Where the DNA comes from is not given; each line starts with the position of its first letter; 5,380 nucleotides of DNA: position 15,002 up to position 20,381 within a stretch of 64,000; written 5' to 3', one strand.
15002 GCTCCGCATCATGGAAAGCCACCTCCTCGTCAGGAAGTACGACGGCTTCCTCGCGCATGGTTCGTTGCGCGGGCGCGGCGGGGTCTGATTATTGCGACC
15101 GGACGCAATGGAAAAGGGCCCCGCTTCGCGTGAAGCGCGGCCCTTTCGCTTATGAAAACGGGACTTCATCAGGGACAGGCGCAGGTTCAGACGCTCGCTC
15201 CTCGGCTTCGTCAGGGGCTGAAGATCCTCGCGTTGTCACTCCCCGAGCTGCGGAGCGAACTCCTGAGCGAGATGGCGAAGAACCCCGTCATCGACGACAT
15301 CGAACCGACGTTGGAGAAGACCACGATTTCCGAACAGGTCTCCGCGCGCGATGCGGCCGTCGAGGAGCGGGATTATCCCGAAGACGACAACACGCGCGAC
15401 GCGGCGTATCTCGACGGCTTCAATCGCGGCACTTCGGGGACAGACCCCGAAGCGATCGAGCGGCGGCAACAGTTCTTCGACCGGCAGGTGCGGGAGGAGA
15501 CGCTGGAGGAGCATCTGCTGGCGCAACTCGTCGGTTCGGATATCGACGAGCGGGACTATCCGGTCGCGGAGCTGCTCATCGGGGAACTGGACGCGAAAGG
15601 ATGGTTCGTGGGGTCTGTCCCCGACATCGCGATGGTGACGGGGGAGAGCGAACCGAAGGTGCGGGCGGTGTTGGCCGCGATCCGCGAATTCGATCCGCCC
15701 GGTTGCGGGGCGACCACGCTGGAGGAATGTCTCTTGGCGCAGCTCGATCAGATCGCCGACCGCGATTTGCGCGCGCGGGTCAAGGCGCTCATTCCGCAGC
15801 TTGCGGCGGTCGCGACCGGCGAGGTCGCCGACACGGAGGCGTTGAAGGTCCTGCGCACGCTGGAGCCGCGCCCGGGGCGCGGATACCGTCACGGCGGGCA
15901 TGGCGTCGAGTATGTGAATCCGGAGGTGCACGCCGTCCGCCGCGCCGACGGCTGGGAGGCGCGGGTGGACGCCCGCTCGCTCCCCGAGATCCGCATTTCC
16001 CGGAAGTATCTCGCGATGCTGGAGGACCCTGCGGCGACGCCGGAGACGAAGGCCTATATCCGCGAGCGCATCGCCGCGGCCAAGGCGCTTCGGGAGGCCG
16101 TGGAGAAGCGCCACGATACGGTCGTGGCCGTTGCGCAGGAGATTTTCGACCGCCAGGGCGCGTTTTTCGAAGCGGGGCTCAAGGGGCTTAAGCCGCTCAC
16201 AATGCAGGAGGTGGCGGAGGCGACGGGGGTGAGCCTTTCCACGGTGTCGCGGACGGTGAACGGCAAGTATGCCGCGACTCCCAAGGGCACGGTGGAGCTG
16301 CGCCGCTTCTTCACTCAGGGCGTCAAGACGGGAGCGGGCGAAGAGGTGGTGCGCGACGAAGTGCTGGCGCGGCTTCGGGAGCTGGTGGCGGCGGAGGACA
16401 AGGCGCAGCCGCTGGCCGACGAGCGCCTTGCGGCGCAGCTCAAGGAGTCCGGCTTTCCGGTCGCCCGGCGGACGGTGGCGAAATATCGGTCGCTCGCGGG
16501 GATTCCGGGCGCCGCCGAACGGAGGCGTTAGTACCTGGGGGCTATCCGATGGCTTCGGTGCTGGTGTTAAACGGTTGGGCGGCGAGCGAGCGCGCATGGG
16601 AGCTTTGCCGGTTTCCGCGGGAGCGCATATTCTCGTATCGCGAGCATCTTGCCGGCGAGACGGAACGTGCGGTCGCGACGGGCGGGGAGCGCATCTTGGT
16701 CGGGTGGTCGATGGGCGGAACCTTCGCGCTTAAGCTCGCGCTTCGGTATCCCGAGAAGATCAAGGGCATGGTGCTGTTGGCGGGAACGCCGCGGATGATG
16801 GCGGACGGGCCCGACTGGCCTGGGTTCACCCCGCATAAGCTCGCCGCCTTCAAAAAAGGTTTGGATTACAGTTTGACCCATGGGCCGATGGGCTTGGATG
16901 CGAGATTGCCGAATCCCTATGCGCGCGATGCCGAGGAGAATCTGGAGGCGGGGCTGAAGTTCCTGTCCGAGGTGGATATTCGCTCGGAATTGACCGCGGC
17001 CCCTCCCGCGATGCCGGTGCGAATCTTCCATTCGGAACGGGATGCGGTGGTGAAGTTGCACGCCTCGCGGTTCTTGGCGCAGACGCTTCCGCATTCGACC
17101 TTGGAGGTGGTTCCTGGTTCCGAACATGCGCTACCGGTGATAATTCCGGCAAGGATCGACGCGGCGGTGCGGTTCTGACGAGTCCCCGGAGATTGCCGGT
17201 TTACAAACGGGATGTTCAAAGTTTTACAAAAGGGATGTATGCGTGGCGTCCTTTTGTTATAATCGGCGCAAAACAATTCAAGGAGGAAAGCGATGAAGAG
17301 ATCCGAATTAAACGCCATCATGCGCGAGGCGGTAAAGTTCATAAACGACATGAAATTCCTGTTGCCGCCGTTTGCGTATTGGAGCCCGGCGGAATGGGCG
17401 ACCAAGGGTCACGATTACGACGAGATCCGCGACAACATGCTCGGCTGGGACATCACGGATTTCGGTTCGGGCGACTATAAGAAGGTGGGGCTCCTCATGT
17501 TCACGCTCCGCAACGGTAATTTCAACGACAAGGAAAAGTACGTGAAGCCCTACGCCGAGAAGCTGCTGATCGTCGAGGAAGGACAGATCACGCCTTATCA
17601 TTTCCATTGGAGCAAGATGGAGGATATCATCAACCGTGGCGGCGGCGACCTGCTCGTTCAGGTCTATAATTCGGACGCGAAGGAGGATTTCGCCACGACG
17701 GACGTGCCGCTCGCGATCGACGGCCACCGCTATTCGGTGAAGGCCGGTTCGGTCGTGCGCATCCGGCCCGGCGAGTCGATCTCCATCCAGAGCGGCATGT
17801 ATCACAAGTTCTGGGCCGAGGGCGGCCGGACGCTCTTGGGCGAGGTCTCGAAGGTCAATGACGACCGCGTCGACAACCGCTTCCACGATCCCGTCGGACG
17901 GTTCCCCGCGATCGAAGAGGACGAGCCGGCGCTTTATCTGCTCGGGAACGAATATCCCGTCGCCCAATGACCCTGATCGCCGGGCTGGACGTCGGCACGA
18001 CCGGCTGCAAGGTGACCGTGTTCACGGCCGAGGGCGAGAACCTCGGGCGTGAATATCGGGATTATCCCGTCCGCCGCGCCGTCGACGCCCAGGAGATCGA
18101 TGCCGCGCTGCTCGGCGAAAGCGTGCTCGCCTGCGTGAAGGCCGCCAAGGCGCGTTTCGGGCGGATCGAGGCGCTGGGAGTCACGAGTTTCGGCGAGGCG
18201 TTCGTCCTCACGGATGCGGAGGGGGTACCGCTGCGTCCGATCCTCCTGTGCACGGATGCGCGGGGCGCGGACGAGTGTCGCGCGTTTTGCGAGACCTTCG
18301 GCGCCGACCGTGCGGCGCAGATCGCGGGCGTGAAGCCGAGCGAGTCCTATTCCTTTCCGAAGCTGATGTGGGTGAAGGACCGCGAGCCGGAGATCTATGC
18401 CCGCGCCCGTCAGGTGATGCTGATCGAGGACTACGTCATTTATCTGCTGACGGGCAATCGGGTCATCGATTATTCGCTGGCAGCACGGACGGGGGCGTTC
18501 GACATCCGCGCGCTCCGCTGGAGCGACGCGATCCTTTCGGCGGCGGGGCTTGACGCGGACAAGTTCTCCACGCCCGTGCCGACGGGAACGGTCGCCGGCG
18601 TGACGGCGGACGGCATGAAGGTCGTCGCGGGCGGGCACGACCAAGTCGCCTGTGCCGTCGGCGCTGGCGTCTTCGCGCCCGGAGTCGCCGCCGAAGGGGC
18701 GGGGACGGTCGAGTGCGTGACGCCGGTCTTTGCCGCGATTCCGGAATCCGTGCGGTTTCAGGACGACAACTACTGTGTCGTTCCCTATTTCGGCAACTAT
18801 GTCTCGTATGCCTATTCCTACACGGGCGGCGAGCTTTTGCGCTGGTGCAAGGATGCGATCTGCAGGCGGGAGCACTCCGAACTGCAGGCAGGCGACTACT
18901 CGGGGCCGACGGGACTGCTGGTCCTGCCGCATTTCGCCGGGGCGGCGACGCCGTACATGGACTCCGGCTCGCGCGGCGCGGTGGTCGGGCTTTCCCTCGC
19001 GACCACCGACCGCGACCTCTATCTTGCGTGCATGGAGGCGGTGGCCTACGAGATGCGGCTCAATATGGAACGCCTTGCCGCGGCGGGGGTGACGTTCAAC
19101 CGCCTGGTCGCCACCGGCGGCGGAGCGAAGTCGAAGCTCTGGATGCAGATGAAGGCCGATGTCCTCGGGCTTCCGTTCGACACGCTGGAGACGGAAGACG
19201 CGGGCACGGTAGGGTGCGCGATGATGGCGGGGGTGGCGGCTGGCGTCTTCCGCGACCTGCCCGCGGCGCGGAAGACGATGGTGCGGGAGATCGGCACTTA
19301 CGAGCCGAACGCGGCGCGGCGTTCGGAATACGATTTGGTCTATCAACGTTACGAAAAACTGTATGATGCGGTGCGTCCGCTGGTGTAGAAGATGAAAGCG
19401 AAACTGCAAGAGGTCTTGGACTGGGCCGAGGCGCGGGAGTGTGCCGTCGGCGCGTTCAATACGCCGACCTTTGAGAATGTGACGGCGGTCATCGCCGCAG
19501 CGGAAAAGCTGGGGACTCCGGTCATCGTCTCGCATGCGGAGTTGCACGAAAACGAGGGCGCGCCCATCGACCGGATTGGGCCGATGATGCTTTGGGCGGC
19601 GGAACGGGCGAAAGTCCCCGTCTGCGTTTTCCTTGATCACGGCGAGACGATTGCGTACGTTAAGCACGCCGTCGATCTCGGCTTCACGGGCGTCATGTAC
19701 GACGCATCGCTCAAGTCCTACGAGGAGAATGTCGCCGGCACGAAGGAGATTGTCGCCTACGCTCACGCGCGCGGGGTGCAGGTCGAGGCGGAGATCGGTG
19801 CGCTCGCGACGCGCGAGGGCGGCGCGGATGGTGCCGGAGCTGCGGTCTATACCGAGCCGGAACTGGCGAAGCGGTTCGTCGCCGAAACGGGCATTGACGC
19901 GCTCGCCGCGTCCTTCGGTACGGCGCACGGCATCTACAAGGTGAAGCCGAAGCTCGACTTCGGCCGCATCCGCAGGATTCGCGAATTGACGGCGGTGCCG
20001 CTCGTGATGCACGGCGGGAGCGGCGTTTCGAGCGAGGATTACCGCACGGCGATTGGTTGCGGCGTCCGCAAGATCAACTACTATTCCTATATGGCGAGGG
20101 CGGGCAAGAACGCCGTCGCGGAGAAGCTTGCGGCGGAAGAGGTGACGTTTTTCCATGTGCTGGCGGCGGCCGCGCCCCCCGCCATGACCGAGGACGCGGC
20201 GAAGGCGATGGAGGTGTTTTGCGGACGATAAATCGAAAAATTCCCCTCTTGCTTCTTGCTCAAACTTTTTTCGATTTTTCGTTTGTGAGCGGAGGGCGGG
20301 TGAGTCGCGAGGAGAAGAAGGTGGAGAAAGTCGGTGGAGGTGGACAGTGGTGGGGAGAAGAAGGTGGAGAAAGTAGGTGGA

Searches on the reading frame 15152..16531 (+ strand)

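Call 47: search_protein_families(library=pfam, proteins=[window:15152-16531:+], max_evalue=0.001)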
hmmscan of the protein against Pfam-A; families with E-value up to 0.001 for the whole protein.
window:15152-16531:+ (459 aa): 7 families
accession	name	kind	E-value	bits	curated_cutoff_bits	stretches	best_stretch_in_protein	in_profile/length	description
PF04552.19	Sigma54_DBD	-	2.5e-50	170.8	22.8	1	301-459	2-160/160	Sigma-54, DNA binding domain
PF04963.19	Sigma54_CBD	-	1.1e-35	123.4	22.9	1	111-286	5-185/185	Sigma-54 factor, core binding domain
PF00309.25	Sigma54_AID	-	9.3e-11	41.8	23.8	1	5-48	2-45/46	Sigma-54 factor, Activator interacting domain (AID)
PF00356.27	LacI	-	5.5e-07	29.7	27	1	350-373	1-24/46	Bacterial regulatory proteins, lacI family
PF05524.18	PEP-utilisers_N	-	0.00021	21.8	24.4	0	282-323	67-109/121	PEP-utilising enzyme, N-terminal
PF01381.28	HTH_3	-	0.0003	21.2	23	0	349-377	10-38/55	Helix-turn-helix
PF09339.16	HTH_IclR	-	0.00079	19.6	22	0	347-369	17-39/52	IclR helix-turn-helix domain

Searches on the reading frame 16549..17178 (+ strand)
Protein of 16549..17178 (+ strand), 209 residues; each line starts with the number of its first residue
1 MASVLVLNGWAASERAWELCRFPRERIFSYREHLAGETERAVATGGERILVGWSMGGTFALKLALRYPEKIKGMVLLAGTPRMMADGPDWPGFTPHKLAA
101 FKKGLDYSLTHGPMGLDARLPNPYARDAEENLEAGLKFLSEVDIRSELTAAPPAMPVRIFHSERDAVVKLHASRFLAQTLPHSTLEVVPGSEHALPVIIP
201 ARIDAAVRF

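Call 47: search_protein_families(library=pfam, proteins=[window:16549-17178:+], max_evalue=0.001)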
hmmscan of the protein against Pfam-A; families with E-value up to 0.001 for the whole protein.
window:16549-17178:+ (209 aa): 5 families
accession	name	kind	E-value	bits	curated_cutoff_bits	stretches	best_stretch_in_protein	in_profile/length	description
PF00561.26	Abhydrolase_1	-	1.1e-16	61.7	25.8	1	44-194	66-239/245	alpha/beta hydrolase fold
PF12146.15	Hydrolase_4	-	1.3e-11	44.7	27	1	45-195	75-234/239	Serine aminopeptidase, S33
PF12697.13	Abhydrolase_6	-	1.4e-09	39.4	26.3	1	39-197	63-207/217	Alpha/beta hydrolase family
PF00756.26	Esterase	-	4.6e-06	27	22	1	41-80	111-149/251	Putative esterase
PF02230.22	Abhydrolase_2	-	0.00054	20.3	23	0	48-80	107-139/217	Phospholipase/Carboxylesterase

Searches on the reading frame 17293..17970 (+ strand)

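Call 47: search_protein_families(library=pfam, proteins=[window:17293-17970:+], max_evalue=0.001)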
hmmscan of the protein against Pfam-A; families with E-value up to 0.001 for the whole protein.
window:17293-17970:+ (225 aa): 1 family
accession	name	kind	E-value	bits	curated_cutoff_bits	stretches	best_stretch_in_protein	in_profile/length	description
PF07385.18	Lyx_isomer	-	2e-100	335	20.8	1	1-221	1-222/222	D-lyxose isomerase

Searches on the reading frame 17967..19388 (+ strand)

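Call 47: search_protein_families(library=pfam, proteins=[window:17967-19388:+], max_evalue=0.001)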
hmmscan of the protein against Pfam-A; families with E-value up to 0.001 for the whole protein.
window:17967-19388:+ (473 aa): 2 families
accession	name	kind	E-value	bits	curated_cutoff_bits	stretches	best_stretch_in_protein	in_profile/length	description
PF00370.27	FGGY_N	-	1.3e-37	130.1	28.8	1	4-232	2-245/245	FGGY family of carbohydrate kinases, N-terminal domain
PF02782.22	FGGY_C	-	1.3e-28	100.6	27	1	309-425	81-198/198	FGGY family of carbohydrate kinases, C-terminal domain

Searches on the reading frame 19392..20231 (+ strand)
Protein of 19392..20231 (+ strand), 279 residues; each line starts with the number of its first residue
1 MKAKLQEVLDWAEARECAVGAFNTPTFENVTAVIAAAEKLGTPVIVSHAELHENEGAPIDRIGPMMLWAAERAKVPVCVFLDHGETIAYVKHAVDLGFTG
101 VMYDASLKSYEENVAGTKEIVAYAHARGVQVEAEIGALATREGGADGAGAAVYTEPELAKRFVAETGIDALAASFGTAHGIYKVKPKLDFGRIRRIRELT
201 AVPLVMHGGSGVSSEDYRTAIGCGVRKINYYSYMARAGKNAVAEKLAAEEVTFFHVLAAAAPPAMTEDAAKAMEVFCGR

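Call 47: search_protein_families(library=pfam, proteins=[window:19392-20231:+], max_evalue=0.001)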
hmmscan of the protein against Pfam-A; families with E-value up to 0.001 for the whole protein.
window:19392-20231:+ (279 aa): 1 family
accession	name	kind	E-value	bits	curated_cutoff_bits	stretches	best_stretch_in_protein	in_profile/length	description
PF01116.26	F_bP_aldolase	-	5.2e-81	272.6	25.5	1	4-276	2-272/277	Fructose-bisphosphate aldolase class-II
